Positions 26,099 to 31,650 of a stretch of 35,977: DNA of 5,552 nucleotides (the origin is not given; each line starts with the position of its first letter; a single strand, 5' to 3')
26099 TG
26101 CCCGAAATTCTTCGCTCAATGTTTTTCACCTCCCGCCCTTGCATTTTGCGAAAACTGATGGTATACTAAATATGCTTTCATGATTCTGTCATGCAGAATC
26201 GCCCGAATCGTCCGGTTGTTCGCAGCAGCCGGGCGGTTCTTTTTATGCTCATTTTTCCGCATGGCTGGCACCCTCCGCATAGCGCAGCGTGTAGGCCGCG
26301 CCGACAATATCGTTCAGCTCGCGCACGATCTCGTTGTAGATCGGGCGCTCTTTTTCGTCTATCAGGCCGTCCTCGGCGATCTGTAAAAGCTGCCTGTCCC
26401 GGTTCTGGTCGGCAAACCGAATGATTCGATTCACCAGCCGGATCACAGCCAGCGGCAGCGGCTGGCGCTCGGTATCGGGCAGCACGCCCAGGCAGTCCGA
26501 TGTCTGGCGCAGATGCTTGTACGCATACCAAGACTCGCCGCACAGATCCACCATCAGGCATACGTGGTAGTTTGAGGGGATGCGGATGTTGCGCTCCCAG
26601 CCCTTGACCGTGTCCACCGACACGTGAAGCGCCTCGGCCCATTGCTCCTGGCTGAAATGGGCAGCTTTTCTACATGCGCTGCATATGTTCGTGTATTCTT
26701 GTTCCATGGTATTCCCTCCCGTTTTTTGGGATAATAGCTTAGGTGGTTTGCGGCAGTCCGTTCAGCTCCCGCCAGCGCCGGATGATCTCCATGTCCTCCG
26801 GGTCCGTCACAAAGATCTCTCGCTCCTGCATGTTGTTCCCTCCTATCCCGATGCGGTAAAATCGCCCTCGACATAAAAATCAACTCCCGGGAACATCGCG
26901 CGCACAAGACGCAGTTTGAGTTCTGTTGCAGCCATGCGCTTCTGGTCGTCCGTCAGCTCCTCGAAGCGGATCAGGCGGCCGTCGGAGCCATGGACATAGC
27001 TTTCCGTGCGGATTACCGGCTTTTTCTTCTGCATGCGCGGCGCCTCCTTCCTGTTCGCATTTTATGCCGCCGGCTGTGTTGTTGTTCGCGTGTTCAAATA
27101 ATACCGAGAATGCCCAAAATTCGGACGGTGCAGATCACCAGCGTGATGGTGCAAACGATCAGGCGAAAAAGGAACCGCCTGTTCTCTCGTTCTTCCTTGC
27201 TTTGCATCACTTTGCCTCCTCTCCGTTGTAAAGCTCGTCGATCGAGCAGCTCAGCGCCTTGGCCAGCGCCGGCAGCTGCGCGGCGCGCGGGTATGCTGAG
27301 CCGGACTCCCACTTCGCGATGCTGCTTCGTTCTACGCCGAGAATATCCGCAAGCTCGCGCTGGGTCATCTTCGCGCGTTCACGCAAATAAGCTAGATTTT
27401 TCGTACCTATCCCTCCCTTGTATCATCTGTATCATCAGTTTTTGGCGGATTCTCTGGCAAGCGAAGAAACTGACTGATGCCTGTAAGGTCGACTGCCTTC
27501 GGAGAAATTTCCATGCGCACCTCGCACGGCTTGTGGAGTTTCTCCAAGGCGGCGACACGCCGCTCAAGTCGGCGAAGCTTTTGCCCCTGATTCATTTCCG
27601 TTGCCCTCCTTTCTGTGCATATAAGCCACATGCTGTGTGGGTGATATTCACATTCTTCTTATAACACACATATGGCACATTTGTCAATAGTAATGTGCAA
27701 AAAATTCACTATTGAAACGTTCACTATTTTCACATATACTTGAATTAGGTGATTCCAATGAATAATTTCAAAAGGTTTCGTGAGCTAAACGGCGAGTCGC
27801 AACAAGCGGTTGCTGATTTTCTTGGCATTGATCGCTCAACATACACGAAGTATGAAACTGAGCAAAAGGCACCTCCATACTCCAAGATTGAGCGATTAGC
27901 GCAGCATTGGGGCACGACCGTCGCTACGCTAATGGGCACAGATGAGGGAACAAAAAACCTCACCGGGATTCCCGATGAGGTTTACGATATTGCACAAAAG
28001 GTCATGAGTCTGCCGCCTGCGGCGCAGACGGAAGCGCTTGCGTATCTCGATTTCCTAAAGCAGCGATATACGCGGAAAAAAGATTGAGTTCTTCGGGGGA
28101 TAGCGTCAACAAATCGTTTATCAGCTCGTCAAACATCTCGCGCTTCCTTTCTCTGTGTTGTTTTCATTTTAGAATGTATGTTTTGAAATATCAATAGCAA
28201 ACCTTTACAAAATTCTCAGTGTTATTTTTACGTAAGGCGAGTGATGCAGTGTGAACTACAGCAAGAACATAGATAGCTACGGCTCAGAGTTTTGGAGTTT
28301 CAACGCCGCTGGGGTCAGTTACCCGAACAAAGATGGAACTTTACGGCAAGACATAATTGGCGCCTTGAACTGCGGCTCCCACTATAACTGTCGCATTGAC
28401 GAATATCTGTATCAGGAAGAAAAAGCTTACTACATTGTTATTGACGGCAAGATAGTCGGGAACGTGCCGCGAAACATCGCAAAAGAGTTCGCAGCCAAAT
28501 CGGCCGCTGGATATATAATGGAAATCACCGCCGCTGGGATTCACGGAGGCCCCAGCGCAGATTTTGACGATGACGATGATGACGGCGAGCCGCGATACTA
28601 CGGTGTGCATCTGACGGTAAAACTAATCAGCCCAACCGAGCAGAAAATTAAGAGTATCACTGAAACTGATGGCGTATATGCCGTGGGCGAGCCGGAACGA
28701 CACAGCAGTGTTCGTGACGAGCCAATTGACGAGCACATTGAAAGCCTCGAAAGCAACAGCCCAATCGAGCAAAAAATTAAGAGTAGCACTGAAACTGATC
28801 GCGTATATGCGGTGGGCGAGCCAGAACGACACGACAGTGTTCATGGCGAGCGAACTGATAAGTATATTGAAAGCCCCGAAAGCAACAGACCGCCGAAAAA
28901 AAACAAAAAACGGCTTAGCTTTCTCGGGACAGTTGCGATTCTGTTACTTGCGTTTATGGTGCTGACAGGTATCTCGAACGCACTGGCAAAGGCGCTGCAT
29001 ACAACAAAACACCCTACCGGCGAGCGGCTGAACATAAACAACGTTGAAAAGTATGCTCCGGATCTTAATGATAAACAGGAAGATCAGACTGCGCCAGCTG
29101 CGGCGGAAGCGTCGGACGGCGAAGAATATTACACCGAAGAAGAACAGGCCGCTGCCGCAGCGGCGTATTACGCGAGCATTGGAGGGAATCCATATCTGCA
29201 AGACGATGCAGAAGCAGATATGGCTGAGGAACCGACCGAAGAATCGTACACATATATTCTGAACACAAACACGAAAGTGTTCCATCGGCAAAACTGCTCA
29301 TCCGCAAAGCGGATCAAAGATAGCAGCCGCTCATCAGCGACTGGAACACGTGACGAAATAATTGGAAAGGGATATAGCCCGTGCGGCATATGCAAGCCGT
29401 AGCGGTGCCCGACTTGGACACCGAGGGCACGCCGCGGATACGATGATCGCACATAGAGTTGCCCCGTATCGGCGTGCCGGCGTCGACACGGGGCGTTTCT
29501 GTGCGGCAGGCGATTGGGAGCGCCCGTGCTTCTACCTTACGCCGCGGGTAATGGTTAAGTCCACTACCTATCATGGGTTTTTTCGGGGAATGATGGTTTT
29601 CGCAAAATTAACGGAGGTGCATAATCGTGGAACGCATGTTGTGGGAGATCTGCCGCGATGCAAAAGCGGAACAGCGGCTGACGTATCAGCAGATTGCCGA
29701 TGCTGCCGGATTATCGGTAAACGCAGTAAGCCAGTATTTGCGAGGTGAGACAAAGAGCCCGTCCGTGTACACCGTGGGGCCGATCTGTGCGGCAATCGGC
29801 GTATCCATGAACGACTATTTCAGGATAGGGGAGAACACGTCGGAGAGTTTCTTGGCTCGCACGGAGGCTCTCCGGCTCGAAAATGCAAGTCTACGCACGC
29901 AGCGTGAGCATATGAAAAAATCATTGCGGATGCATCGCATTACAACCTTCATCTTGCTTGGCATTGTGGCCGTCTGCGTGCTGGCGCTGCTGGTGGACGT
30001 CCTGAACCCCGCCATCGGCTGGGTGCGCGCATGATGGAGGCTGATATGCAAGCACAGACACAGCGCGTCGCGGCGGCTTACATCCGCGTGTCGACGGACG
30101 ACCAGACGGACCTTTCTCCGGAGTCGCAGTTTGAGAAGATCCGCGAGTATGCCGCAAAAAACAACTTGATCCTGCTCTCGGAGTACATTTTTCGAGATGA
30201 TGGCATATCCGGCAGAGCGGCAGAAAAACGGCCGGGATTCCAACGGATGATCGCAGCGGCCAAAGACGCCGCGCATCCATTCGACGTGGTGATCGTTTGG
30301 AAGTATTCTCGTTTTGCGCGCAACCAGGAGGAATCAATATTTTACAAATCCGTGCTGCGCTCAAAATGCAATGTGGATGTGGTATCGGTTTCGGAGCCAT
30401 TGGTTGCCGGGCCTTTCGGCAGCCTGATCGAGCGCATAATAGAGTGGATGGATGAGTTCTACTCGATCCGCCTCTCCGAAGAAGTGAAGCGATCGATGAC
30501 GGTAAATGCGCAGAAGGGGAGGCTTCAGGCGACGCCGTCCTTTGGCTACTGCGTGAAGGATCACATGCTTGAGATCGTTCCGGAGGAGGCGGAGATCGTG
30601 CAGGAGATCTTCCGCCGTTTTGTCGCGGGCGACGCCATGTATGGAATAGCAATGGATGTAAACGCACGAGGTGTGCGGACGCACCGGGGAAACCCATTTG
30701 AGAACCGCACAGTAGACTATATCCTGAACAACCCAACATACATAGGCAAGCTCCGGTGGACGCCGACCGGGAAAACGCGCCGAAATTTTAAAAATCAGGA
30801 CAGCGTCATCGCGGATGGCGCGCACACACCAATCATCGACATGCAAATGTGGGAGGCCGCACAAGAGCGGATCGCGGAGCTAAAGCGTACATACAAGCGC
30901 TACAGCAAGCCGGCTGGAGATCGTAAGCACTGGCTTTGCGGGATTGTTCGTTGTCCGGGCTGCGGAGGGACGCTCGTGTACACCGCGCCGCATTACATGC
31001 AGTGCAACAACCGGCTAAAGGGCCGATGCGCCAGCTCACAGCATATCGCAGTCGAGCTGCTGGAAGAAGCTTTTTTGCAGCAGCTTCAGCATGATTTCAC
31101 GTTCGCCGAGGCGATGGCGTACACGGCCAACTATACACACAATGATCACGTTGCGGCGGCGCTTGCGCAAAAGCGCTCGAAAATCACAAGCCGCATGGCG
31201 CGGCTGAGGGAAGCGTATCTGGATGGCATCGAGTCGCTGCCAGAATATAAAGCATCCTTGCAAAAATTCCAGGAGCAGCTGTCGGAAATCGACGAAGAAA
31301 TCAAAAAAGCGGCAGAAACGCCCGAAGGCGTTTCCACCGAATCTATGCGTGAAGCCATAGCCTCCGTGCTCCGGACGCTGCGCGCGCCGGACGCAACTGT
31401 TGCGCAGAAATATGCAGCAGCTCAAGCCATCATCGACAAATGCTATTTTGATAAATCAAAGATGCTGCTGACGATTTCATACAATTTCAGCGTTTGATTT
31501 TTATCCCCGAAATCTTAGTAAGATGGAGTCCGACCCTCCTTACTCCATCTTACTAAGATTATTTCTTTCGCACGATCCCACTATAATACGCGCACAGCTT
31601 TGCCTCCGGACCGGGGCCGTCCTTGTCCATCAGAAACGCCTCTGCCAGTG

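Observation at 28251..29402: Orphan 383-aa membrane protein in the repressor-integrase hotspot: HIRAN-like domain, tandem repeat, TM helix and Ada-type Cys motif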

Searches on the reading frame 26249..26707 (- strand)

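Call 4: search_protein_families(library=pfam, proteins=[window:26249-26707:-], max_evalue=1)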
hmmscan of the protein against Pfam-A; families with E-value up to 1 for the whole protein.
window:26249-26707:- (152 aa): 5 families
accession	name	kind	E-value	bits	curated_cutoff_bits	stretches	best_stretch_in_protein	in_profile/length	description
PF01381.28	HTH_3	-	3.4e-06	27.4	23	1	11-57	3-49/55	Helix-turn-helix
PF08281.18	Sigma70_r4_2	-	0.00013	21.9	25.7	0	17-35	26-44/54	Sigma-70, region 4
PF13560.12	HTH_31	-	0.00035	21.3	27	1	12-57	9-55/64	Helix-turn-helix domain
PF13413.12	HTH_25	-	0.076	13.3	24.6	0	10-36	3-29/62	Helix-turn-helix domain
PF13518.12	HTH_28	-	0.086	13.4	25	1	15-41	10-36/52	Helix-turn-helix domain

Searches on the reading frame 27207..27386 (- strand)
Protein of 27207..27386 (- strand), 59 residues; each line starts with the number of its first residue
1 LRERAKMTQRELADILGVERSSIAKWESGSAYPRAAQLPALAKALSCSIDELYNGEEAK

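Call 4: search_protein_families(library=pfam, proteins=[window:27207-27386:-], max_evalue=1)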
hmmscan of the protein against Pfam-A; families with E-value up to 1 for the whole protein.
window:27207-27386:- (59 aa): 28 families (the best 25 are shown)
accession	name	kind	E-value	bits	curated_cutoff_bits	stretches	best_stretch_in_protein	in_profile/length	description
PF01381.28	HTH_3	-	4.8e-14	52.6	23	1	1-52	4-55/55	Helix-turn-helix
PF12844.13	HTH_19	-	2.6e-11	43.7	30.2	1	1-56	7-62/64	Helix-turn-helix domain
PF13560.12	HTH_31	-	3.7e-10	40.4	27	1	1-51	9-60/64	Helix-turn-helix domain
PF13443.12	HTH_26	-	1e-07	32.5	22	1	3-53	7-58/63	Cro/C1-type HTH DNA-binding domain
PF07022.19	Phage_CI_repr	-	4.8e-06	27.3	22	1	5-57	10-62/65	Bacteriophage CI repressor helix-turn-helix domain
PF05269.17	Phage_CII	-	0.0024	18.5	21.3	1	5-28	22-45/91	Bacteriophage CII protein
PF04967.18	HTH_10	-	0.01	16.1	23.1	0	6-24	23-41/53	HTH DNA binding domain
PF13384.12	HTH_23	-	0.012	15.8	24.6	1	5-26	16-37/50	Homeodomain-like domain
PF13730.12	HTH_36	-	0.016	15.5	25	0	8-26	27-45/55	Helix-turn-helix domain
PF13545.12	HTH_Crp_2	-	0.025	15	27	1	6-24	22-40/70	Crp-like helix-turn-helix domain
PF15731.11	MqsA_antitoxin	-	0.027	15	30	1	1-38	77-114/131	Antitoxin component of bacterial toxin-antitoxin system, MqsA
PF20432.4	Xre-like-HTH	-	0.028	15.2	25.8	1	3-38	20-50/63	Antitoxin Xre-like helix-turn-helix domain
PF07037.17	YfeC-like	-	0.037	14.8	22.9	1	7-26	1-20/122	Transcription regulator YfeC-like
PF17762.8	HTH_ParB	-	0.04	14.5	22.6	1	3-24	17-38/102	ParB HTH domain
PF15943.11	YdaS_toxin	-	0.045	14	30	1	9-40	11-42/65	Bacterial toxin YdaS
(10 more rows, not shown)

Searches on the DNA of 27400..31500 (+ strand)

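Call 26: search_dna_similar(query=window:27400-31500:+, collection=phages, mode=distant, max_rows=10)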
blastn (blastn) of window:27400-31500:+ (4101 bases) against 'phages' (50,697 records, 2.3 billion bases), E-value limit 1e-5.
No match.

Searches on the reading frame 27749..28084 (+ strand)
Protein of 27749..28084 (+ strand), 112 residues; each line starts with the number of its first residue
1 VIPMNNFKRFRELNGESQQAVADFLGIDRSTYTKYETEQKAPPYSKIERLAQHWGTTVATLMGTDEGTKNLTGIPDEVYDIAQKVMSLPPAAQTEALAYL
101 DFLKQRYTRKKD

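Call 4: search_protein_families(library=pfam, proteins=[window:27749-28084:+], max_evalue=1)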
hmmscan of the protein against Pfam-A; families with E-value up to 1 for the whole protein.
window:27749-28084:+ (112 aa): 8 families
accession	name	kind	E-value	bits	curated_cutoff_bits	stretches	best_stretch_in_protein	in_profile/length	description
PF13560.12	HTH_31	-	2.8e-09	37.6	27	1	8-59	7-59/64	Helix-turn-helix domain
PF01381.28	HTH_3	-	1.5e-08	35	23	1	8-56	2-50/55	Helix-turn-helix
PF12844.13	HTH_19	-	4e-07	30.3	30.2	1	6-55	3-52/64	Helix-turn-helix domain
PF10047.15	DUF2281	-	0.0002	22.3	26.5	1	81-110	2-31/64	Protein of unknown function (DUF2281)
PF20432.4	Xre-like-HTH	-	0.00066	20.4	25.8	1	12-34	20-42/63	Antitoxin Xre-like helix-turn-helix domain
PF13384.12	HTH_23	-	0.0066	16.7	24.6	1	11-34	15-36/50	Homeodomain-like domain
PF05802.16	SctB2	-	0.014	16.2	26.5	1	62-94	119-151/162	SPI-2 type 3 secretion system translocon protein SctB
PF06527.16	TniQ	-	0.14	13.3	27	1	8-83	17-78/142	TniQ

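Call 5: search_protein_families(library=phrogs, proteins=[window:27749-28084:+], max_evalue=1)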
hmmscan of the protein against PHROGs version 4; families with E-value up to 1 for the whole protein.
window:27749-28084:+ (112 aa): 28 families (the best 25 are shown)
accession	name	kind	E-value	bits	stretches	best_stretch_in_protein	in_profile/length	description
phrog_8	-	transcription regulation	3.1e-10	41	1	4-68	78-142/346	transcriptional regulator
phrog_2967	-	transcription regulation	2.4e-08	34.8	1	5-96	13-98/225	transcriptional regulator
phrog_4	-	transcription regulation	1.3e-07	31.9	1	5-68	139-198/400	transcriptional repressor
phrog_3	-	transcription regulation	8.9e-07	30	1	1-73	87-157/430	transcriptional repressor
phrog_7241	-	transcription regulation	1.5e-06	29.3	1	9-62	68-121/122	transcriptional regulator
phrog_5823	-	transcription regulation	1.5e-05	25.3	1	6-90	10-96/404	transcriptional regulator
phrog_2439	-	transcription regulation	1.7e-05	24.9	1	5-66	10-71/367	transcriptional regulator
phrog_2328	-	transcription regulation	0.00015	22.5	1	10-59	23-72/128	transcriptional repressor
phrog_4836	-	transcription regulation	0.0009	19.8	1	5-69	78-142/194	CII-like regulator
phrog_147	-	transcription regulation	0.0013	20.1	1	8-53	10-56/100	transcriptional regulator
phrog_6499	-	transcription regulation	0.0014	19.1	1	5-53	9-63/157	transcriptional regulator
phrog_1994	-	DNA, RNA and nucleotide metabolism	0.002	19.1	1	4-74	1-70/170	DNA binding protein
phrog_6962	-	unknown function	0.0066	17.7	1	7-40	6-39/73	-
phrog_638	-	transcription regulation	0.0078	17.1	1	16-55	18-57/145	transcriptional regulator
phrog_3949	-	transcription regulation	0.01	16.9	1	9-61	20-72/161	transcriptional repressor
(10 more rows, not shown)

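Call 6: search_protein_families(library=padloc, proteins=[window:27749-28084:+], max_evalue=1)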
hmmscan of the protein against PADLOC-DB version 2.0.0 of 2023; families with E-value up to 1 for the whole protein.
window:27749-28084:+ (112 aa): 16 families
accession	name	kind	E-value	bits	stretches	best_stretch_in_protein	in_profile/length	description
PDLC04142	capH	-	2.6e-08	32.9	1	3-105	7-100/103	capH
PDLC02926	HTH_VI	-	1.3e-07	29.7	1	7-84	6-82/92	-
PDLC03954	RmrA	-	2.8e-05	21.2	1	6-66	14-74/380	-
PDLC03951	RmrA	-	0.00088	16.3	1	7-62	13-68/400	-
PDLC03949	RmrA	-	0.00096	16.1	1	8-63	8-63/363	-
PDLC03945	RmrA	-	0.0022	15.2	1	5-55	5-55/394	-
PDLC03665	Control_protein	-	0.004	15.4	1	5-62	11-69/77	control protein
PDLC03671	Control_protein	-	0.0048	15.1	1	4-71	16-82/84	control protein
PDLC04775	PDC-M69A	-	0.015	13.8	1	9-68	14-73/113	-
PDLC03956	RmrA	-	0.016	12.3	1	16-54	23-61/399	-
PDLC03947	RmrA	-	0.016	12.1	1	6-53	15-62/383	-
PDLC03952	RmrA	-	0.021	11.7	1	11-59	31-79/395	-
PDLC03953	RmrA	-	0.024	11.9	1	7-57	10-60/373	-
PDLC03948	RmrA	-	0.029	11.3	1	11-53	17-59/397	-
PDLC03944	RmrA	-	0.033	11.2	1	7-53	11-57/384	-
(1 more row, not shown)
